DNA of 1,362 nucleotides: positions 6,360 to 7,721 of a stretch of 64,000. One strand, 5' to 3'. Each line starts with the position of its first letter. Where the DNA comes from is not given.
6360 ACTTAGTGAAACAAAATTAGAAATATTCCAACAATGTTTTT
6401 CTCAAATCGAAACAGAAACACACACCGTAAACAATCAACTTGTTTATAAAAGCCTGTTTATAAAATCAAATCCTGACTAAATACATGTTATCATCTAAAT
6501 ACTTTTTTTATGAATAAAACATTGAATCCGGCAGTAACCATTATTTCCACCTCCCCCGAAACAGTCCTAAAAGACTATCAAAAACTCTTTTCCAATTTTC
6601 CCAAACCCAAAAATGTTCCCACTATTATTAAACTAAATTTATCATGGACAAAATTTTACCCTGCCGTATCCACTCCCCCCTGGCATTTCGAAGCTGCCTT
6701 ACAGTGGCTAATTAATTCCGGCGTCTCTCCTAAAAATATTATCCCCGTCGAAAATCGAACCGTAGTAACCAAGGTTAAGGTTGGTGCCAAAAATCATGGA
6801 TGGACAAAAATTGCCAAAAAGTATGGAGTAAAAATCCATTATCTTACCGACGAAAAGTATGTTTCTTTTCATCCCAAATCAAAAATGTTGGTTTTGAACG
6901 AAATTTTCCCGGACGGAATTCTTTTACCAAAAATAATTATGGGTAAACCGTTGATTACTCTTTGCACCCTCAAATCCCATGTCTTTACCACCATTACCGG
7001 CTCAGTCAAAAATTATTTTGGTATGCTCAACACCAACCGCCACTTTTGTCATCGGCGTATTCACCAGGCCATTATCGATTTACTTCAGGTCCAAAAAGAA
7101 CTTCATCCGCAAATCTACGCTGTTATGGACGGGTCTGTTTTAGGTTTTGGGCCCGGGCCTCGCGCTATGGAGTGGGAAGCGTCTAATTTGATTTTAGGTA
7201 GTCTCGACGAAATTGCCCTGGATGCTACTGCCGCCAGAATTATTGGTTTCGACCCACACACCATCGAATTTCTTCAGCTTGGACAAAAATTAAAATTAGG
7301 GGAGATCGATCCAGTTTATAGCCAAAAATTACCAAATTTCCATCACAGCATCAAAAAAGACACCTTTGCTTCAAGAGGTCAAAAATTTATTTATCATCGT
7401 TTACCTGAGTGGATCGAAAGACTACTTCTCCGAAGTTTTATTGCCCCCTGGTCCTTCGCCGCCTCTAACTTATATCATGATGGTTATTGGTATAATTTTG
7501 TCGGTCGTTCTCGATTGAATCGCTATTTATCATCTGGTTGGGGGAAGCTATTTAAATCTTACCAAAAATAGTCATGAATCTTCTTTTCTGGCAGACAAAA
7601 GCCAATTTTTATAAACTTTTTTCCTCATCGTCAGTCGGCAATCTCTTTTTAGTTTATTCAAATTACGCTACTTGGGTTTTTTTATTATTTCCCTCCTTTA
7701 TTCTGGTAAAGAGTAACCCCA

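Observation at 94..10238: Lipid-linked pentose donor plus GT-C glycosyltransferase cluster next to a Pro/Thr-repeat secreted protein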

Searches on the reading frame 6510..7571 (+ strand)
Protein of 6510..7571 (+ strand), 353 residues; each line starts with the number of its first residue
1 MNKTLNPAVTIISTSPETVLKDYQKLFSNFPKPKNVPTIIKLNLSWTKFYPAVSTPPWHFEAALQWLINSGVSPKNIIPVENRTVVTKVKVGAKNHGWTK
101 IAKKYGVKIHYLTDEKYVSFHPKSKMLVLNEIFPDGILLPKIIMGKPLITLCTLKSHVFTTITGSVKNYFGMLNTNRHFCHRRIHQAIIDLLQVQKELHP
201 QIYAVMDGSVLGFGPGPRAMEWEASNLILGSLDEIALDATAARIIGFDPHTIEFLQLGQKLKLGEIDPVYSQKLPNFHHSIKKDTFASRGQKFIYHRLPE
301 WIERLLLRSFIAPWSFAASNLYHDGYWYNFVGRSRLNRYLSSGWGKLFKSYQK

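Call 3: search_protein_families(library=pfam, proteins=[window:6510-7571:+], max_evalue=0.01)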
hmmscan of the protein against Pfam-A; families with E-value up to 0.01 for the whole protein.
window:6510-7571:+ (353 aa): 1 family
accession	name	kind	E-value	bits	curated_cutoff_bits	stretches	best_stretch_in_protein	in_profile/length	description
PF04015.17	DUF362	-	2e-24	87.2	24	1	39-243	2-200/200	Domain of unknown function (DUF362)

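Call 4: search_protein_families(library=ncbifam, proteins=[window:6510-7571:+], max_evalue=0.01)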
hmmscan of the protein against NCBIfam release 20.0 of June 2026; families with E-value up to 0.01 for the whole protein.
window:6510-7571:+ (353 aa): 1 family
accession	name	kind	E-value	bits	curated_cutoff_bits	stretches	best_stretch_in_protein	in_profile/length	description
NF052623.1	Npun_F2552_fam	equivalog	2.6e-06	27.1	500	1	130-263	120-257/314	Npun_F2552 family protein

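Call 15: search_solved_structures(query=window:6510-7571:+, max_evalue=1, show_alignments=1)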
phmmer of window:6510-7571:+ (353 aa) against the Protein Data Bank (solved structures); distinct sequences matched with E-value up to 1: 2.
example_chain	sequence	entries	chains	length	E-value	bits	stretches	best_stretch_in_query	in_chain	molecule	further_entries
1i9y_A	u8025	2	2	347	0.0052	19.5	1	250-325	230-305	PHOSPHATIDYLINOSITOL PHOSPHATE PHOSPHATASE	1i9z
6a6e_A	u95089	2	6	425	0.28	13.8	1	64-120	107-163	Cysteine desulfurase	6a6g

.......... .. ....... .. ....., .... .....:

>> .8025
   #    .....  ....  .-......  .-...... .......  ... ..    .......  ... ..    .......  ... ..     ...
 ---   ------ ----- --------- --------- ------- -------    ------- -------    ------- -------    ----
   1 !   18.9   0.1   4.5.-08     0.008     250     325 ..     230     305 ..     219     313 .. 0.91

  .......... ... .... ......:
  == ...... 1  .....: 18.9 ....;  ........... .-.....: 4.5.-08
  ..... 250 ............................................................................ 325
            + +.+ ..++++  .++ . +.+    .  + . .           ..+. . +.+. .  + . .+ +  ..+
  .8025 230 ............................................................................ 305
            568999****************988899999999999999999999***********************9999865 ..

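Call 31: find_homologous_proteins(query=window:6510-7571:+, max_evalue=0.00001)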
Query window:6510-7571:+ (353 aa): 2740 proteins with E <= 0.00001 among 4267 candidates; the best 120 are listed.
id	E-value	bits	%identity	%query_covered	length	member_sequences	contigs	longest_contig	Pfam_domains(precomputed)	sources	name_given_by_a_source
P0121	1.2e-241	819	100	100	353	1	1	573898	PF04015.18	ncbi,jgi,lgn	ncbi:MAG: DUF362 domain-containing protein [Candidatus Shapirobacteria bacterium]|jgi:uncharacterize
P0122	3.7e-210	716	85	99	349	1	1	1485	PF04015.18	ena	-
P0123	1.1e-200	685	82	99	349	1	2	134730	PF04015.18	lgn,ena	-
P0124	3.0e-196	670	83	96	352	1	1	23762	PF04015.18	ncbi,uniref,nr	ncbi:hypothetical protein A3K55_02065 [Candidatus Shapirobacteria bacterium RBG_13_44_7]|uniref:DUF3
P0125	3.1e-194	663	80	99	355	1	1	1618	PF04015.18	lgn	-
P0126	3.3e-193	660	78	98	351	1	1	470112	PF04015.18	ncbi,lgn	-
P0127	2.5e-187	641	79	97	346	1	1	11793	PF04015.18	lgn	-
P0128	3.3e-186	637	76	99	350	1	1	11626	PF04015.18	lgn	-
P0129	1.2e-183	629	75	98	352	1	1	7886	PF04015.18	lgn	-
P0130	3.5e-183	627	75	100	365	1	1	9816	PF04015.18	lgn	-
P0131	1.5e-182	625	77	97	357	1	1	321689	PF04015.18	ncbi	-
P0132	5.5e-182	623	75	98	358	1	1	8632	PF04015.18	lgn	-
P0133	6.0e-182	623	74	98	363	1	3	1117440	PF04015.18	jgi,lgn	jgi:uncharacterized protein (DUF362 family)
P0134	3.3e-179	614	75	96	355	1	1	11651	PF04015.18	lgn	-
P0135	3.9e-178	610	74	98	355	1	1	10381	PF04015.18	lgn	-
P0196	2.6e-129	450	54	98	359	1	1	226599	PF04015.18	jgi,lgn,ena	jgi:uncharacterized protein (DUF362 family)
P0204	1.6e-127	444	56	98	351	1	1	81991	PF04015.18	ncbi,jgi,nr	ncbi:DUF362 domain-containing protein [Candidatus Parcubacteria bacterium]|nr:MAG: DUF362 domain-con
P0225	8.4e-125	435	55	98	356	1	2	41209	PF04015.18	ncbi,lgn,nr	ncbi:DUF362 domain-containing protein [Candidatus Daviesbacteria bacterium]|nr:DUF362 domain-contain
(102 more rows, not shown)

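Call 44: predict_structure(alignment_id=A2)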
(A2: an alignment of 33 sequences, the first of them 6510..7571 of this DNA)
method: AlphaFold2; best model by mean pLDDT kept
length: 353 residues; sequences in the alignment: 33
mean_pLDDT: 90.1   pTM: 0.90
mean pLDDT of the five models: 90.1, 89.9, 89.5, 89.2, 87.8
residues with pLDDT >= 90: 236; 70-90: 93; 50-70: 20; < 50: 4
segments of 3 or more residues with pLDDT < 50: 1-4
pLDDT, mean of each block of 10 residues (from residue 1): 62 98 97 98 90 95 99 98 74 95 98 91 93 89 97 91 90 78 94 97 98 82 97 98 96 97 94 89 71 83 79 71 82 92 98 92
secondary structure, 60 per line:
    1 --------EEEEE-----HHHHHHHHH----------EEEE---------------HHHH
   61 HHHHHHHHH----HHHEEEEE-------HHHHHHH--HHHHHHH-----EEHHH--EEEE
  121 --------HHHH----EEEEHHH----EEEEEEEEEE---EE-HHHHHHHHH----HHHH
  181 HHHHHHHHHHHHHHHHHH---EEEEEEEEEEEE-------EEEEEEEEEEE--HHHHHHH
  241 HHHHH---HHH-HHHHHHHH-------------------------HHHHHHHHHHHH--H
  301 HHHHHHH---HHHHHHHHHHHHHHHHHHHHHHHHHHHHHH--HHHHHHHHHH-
elements in order: E9-13 H19-27 E38-41 H57-69 E77-81 H89-95 H98-104 E117-120 H129-132 E137-140 E148-157 H164-172 H177-198 E202-213 E221-231 H234-245 H253-260 H286-297 H300-307 H311-340 H343-352

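Call 54: search_solved_structures(query=A2, max_evalue=10, show_alignments=5)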
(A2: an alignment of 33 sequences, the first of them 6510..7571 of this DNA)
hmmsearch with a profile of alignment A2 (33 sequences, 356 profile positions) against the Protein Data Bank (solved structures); distinct sequences matched with E-value up to 10: 0.

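Call 62: find_encoding_contigs(protein=P0204, flank=8000, max_places=1)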
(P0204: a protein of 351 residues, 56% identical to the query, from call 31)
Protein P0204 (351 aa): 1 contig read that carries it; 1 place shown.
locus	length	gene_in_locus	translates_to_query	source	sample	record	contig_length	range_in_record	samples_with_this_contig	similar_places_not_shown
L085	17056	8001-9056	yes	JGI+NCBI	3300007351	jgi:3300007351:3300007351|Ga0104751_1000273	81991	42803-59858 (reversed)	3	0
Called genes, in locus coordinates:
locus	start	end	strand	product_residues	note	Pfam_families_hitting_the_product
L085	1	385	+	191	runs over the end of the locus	PF05137:PilN (weak)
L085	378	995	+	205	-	PF04350:PilO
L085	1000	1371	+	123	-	-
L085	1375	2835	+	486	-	PF16656:Pur_ac_phosph_N, PF19077:Big_13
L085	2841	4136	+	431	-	PF00070:Pyr_redox (faint), PF01266:DAO (weak), PF01593:Amino_oxidase, PF03486:HI0933_like (faint), PF07992:Pyr_redox_2 (faint), PF13450:NAD_binding_8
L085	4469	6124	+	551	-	PF13231:PMT_2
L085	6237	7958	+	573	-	PF02366:PMT, PF13231:PMT_2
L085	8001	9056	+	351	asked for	PF04015:DUF362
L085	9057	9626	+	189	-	-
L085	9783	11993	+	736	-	PF10060:DUF2298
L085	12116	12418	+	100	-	-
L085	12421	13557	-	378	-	PF03816:LytR_cpsA_psr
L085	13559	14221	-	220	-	PF00121:TIM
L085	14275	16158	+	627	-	PF00580:UvrD-helicase, PF13086:AAA_11 (weak), PF13245:AAA_19, PF13604:AAA_30 (faint), PF13361:UvrD_C, PF13538:UvrD_C_2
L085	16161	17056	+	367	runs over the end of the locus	PF02388:FemAB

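Call 63: find_encoding_contigs(protein=P0225, flank=8000, max_places=1)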
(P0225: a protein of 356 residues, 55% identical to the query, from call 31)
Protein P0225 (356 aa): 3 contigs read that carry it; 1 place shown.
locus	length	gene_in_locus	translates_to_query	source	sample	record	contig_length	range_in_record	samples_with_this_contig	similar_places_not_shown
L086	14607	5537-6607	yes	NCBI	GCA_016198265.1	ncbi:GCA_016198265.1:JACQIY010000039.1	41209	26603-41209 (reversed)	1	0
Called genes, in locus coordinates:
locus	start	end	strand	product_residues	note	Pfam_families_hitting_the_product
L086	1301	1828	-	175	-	PF00588:SpoU_methylase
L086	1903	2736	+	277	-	-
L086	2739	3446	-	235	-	PF01255:Prenyltransf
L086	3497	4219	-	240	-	-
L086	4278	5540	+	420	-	PF00070:Pyr_redox (faint), PF01266:DAO, PF01593:Amino_oxidase, PF03486:HI0933_like (faint), PF07992:Pyr_redox_2 (faint), PF13450:NAD_binding_8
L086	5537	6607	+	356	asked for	PF04015:DUF362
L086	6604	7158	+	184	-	-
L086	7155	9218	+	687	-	PF10060:DUF2298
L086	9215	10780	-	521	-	PF00293:NUDIX, PF00348:polyprenyl_synt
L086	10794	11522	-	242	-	PF13462:Thioredoxin_4, PF13098:Thioredoxin_2 (faint), PF01323:DSBA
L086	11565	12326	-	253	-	PF02535:Zip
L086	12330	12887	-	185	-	PF01195:Pept_tRNA_hydro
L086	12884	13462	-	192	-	PF03167:UDG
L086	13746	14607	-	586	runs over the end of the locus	PF04675:DNA_ligase_A_N, PF01068:DNA_ligase_A_M, PF04679:DNA_ligase_A_C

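Call 64: find_encoding_contigs(protein=P0196, flank=8000, max_places=1)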
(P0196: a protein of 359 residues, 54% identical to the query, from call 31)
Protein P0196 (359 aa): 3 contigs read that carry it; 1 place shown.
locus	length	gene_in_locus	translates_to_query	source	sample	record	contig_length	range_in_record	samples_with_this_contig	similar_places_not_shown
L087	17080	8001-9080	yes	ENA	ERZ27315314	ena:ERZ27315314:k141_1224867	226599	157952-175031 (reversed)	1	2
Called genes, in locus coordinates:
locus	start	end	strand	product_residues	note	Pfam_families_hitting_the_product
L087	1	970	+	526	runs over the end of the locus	PF02366:PMT, PF11028:TMEM260_N (weak), PF13231:PMT_2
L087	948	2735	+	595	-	PF02366:PMT (weak), PF13231:PMT_2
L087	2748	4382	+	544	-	-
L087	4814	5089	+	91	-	-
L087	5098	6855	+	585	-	PF13231:PMT_2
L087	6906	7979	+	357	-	PF04055:Radical_SAM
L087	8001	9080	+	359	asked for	PF04015:DUF362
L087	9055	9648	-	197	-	-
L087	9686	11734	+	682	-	PF10060:DUF2298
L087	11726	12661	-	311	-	PF03816:LytR_cpsA_psr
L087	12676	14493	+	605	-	PF00580:UvrD-helicase, PF13245:AAA_19, PF13401:AAA_22 (faint), PF13604:AAA_30 (faint), PF01443:Viral_helicase1 (faint), PF13361:UvrD_C, PF13538:UvrD_C_2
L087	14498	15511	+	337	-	PF02388:FemAB, PF13480:Acetyltransf_6, PF02388:FemAB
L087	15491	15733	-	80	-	PF01649:Ribosomal_S20p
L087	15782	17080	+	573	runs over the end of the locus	PF03023:MurJ, PF13440:Polysacc_synt_3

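Call 70: search_protein_families(library=pfam, proteins=[L085:9057-9626:+], max_evalue=0.01)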
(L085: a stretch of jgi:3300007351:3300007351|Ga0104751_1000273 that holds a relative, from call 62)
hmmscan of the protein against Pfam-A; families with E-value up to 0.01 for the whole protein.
L085:9057-9626:+ (189 aa): 1 family
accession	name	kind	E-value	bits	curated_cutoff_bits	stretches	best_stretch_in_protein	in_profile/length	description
PF24694.1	LNS2_PITM1-3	-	0.00091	19.7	27.7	1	76-133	34-90/124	PITM 1-3, LNS2 domain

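Call 83: find_related_loci(query=A2, collection=metagenome_contigs, flank=8000)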
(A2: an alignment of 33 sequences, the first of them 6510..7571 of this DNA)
Query A2 (353 aa) in metagenome_contigs; peptide patterns used: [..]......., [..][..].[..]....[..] (x = any residue, [..] = any of these).
600 stretches matched a pattern (row limit reached: there are more); 527 encode a relative of the query (tblastn E <= 1e-3); the best 80 are kept; 80 distinct loci.
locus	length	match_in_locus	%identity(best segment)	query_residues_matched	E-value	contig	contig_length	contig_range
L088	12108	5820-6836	83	13-351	0e+0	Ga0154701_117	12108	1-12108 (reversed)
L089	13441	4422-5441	74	13-349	6e-178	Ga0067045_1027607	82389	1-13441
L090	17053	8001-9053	70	4-351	1e-171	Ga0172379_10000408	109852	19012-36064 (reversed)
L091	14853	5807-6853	71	5-351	3e-171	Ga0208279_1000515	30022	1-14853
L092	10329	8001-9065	61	2-352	1e-147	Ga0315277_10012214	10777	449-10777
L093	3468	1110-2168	61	5-353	9e-152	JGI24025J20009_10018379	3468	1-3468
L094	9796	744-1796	62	8-353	1e-145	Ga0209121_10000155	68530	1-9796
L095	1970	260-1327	60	5-351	4e-155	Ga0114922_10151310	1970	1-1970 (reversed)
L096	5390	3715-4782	59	1-352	2e-144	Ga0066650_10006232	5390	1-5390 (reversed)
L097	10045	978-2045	59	1-352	3e-143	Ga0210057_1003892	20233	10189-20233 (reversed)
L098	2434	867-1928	60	5-351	1e-151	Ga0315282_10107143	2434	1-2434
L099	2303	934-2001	59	2-351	1e-149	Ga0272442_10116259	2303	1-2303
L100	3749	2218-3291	57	1-353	2e-143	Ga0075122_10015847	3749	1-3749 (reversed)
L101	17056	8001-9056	58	5-351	8e-139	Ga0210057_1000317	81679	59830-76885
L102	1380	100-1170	59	5-353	1e-148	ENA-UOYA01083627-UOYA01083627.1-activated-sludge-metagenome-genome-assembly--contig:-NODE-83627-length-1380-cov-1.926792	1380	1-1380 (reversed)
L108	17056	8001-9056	56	9-351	8e-132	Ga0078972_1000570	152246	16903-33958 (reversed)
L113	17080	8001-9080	54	1-351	1e-129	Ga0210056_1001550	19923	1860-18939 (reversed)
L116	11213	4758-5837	53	1-351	6e-129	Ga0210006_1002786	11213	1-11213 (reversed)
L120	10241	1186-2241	56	9-351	1e-130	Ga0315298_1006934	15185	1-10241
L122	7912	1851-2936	42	1-352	1e-92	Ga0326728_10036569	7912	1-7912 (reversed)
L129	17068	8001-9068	41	8-353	2e-88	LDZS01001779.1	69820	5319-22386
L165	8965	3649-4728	39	2-351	9e-84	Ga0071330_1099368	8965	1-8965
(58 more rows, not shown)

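Call 86: search_protein_families(library=pfam, proteins=[L165:415-1347:+, L165:1335-2105:+, L165:2118-2765:+, L165:4744-6543:+, L165:6540-6887:+, L165:6938-7999:+, L165:8003-8965:+, L129:9106-9480:+, L129:9582-11315:+, L122:2966-3406:+], max_evalue=0.01)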
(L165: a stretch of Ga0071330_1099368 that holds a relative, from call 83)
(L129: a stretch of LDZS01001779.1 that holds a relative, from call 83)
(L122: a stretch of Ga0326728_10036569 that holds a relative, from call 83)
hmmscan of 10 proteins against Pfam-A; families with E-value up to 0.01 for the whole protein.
L165:415-1347:+ (310 aa): 12 families
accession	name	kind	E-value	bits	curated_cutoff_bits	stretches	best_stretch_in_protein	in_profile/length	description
PF07992.20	Pyr_redox_2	-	1.7e-55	189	26.1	1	5-292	2-291/291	Pyridine nucleotide-disulphide oxidoreductase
PF13738.12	Pyr_redox_3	-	4.4e-31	108.7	30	2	57-275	78-305/305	Pyridine nucleotide-disulphide oxidoreductase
PF00070.33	Pyr_redox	-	3e-19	69.8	22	1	147-218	2-80/82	Pyridine nucleotide-disulphide oxidoreductase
PF03486.20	HI0933_like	-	4.8e-11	43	50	1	5-40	2-37/244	HI0933-like protein Rossmann domain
PF01266.30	DAO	-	3e-09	37.3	27.9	2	58-117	147-208/353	FAD dependent oxidoreductase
PF00890.30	FAD_binding_2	-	2.9e-07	30.5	20.4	1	5-39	1-36/414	FAD binding domain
PF01946.23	Thi4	-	5.9e-06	26.1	26.2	1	3-39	17-55/235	Thi4 family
PF01494.25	FAD_binding_3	-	9.8e-06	25.4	22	1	4-35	2-33/349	FAD binding domain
PF12831.13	FAD_oxidored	-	1.4e-05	25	27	1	5-40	1-37/416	FAD dependent oxidoreductase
PF01134.28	GIDA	-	4.6e-05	23.1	22.1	0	5-33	1-29/391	Glucose inhibited division protein A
PF13450.12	NAD_binding_8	-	0.00017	22.2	21.9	0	8-34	1-27/68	NAD(P)-binding Rossmann-like domain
PF13434.12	Lys_Orn_oxgnase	-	0.0013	18.4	21.3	0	63-181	98-227/339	L-lysine 6-monooxygenase/L-ornithine 5-monooxygenase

L165:1335-2105:+ (256 aa): 1 family
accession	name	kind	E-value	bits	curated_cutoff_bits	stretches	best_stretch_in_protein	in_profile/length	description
PF02673.24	BacA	-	1.7e-79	267.6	33.4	1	7-246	2-256/257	Bacitracin resistance protein BacA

L165:2118-2765:+ (215 aa): 1 family
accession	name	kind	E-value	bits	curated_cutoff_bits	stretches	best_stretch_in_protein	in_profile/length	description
PF04199.19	Cyclase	-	1.8e-31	109.7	23.1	1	4-153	1-140/142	Putative cyclase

L165:4744-6543:+ (599 aa): 1 family
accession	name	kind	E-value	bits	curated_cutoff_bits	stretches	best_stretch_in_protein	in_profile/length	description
PF13231.12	PMT_2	-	0.0012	19.5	26.1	1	65-225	4-158/160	Dolichyl-phosphate-mannose-protein mannosyltransferase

L165:6540-6887:+ (115 aa): 4 families
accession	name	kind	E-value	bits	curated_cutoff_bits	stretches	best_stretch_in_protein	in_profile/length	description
PF00893.25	Multi_Drug_Res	-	2.6e-09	37.9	23.7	1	35-106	22-93/93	Small Multidrug Resistance protein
PF00892.27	EamA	-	0.00062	20.5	28.2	1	45-113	66-133/135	EamA-like transporter family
PF10639.15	TMEM234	-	0.0011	19.5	30.1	1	17-112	12-111/113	Putative transmembrane family 234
PF07857.17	TMEM144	-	0.0095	15.4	26.2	1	32-113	244-328/332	Transmembrane family, TMEM144 of transporters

L165:6938-7999:+ (353 aa): 5 families
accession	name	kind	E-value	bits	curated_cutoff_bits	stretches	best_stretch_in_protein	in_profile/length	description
PF01408.29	GFO_IDH_MocA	-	4.5e-35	121.4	24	1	6-126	1-120/120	Oxidoreductase family, NAD-binding Rossmann fold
PF22725.1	GFO_IDH_MocA_C3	-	4.1e-33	114.5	27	1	135-258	2-123/124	GFO/IDH/MocA C-terminal domain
PF02894.22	GFO_IDH_MocA_C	-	2.8e-23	83.3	22.9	1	138-350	1-218/218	Oxidoreductase family, C-terminal alpha/beta domain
PF03447.22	NAD_binding_3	-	1.8e-07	32.3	24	1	9-122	3-113/116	Homoserine dehydrogenase, NAD binding domain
PF22685.1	Gal80p_C-like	-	0.0018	18.9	29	1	136-226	5-97/152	Gal80p, C-terminal domain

L165:8003-8965:+ (321 aa): 1 family
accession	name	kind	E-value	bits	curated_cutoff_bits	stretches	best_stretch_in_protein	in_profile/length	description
PF01261.30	AP_endonuc_2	-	1.8e-31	110.1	31.1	1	22-313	1-248/249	Xylose isomerase-like TIM barrel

L129:9106-9480:+ (124 aa): 2 families
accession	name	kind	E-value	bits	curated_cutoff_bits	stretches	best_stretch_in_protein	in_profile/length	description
PF10639.15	TMEM234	-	0.0035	17.9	30.1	1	20-122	10-112/113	Putative transmembrane family 234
PF03773.19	ArsP_1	-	0.005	16.5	32.3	1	32-93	74-135/294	Predicted permease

L129:9582-11315:+ (577 aa): 1 family
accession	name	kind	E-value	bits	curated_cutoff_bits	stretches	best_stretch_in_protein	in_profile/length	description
PF13231.12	PMT_2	-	2.6e-05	24.9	26.1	1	90-218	3-132/160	Dolichyl-phosphate-mannose-protein mannosyltransferase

L122:2966-3406:+ (146 aa): 0 families

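Call 97: search_protein_families(library=pfam, proteins=[window:6510-7571:+, L165:3655-4731:+, L165:2755-3642:+, L086:4278-5540:+, L087:6906-7979:+], max_evalue=1)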
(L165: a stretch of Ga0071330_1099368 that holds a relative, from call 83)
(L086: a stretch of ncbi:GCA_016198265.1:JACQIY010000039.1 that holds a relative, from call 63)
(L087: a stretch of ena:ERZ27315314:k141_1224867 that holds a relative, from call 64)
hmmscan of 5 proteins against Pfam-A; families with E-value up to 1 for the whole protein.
window:6510-7571:+ (353 aa): 1 family
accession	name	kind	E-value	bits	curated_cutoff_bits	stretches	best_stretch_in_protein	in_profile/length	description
PF04015.17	DUF362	-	2e-24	87.2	24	1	39-243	2-200/200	Domain of unknown function (DUF362)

L165:3655-4731:+ (358 aa): 1 family
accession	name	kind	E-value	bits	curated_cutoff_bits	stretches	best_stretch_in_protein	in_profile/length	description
PF04015.17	DUF362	-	8.1e-25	88.5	24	1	39-244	1-199/200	Domain of unknown function (DUF362)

L165:2755-3642:+ (295 aa): 2 families
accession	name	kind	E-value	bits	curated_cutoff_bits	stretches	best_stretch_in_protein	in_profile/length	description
PF01040.23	UbiA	-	4.5e-26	92.1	34.2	1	27-261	7-235/250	UbiA prenyltransferase family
PF06993.17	DUF1304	-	0.12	12.9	26.9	1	14-60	41-86/110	Protein of unknown function (DUF1304)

L086:4278-5540:+ (420 aa): 20 families
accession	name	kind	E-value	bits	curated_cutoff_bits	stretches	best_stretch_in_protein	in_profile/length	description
PF01593.30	Amino_oxidase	-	3.2e-34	119.4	19.8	1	10-394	1-419/443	Flavin containing amine oxidoreductase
PF13450.12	NAD_binding_8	-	7.3e-12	45.8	21.9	1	5-72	1-68/68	NAD(P)-binding Rossmann-like domain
PF01266.30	DAO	-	1.6e-11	44.8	27.9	2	2-47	1-50/353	FAD dependent oxidoreductase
PF00070.33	Pyr_redox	-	3.3e-06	28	22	1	2-35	1-34/82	Pyridine nucleotide-disulphide oxidoreductase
PF07992.20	Pyr_redox_2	-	3.8e-06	27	26.1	1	1-33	1-33/291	Pyridine nucleotide-disulphide oxidoreductase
PF03486.20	HI0933_like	-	1.2e-05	25.3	50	1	2-36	2-36/244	HI0933-like protein Rossmann domain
PF00890.30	FAD_binding_2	-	3.6e-05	23.6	20.4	1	3-37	2-36/414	FAD binding domain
PF12831.13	FAD_oxidored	-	0.00012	21.9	27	1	3-39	2-38/416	FAD dependent oxidoreductase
PF01946.23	Thi4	-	0.0021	17.7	26.2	1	2-40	19-58/235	Thi4 family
PF13454.12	NAD_binding_9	-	0.0024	18.3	21.8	1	4-37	1-38/155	FAD-NAD(P)-binding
PF03721.20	UDPG_MGDP_dh_N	-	0.0028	17.7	27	1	1-31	1-31/187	UDP-glucose/GDP-mannose dehydrogenase family, NAD binding domain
PF00743.25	FMO-like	-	0.0029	16.6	22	1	2-38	3-39/532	Flavin-binding monooxygenase-like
PF02558.23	ApbA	-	0.024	14.7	22.2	1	3-30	1-28/150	Ketopantoate reductase PanE/ApbA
PF03807.23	F420_oxidored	-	0.032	15.2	21.6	1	2-29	1-29/94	NADP oxidoreductase coenzyme F420-dependent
PF01494.25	FAD_binding_3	-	0.071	12.8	22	1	2-33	3-34/349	FAD binding domain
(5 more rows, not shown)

L087:6906-7979:+ (357 aa): 3 families
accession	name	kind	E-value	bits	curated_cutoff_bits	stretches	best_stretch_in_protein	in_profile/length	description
PF04055.27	Radical_SAM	-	1.7e-09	38.5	29.5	1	27-158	3-130/166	Radical SAM superfamily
PF13186.11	SPASM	-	0.00026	21.7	21.5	1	275-337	1-67/67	Iron-sulfur cluster-binding domain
PF13353.11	Fer4_12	-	0.00094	19.9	22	1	28-104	12-87/137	4Fe-4S single cluster domain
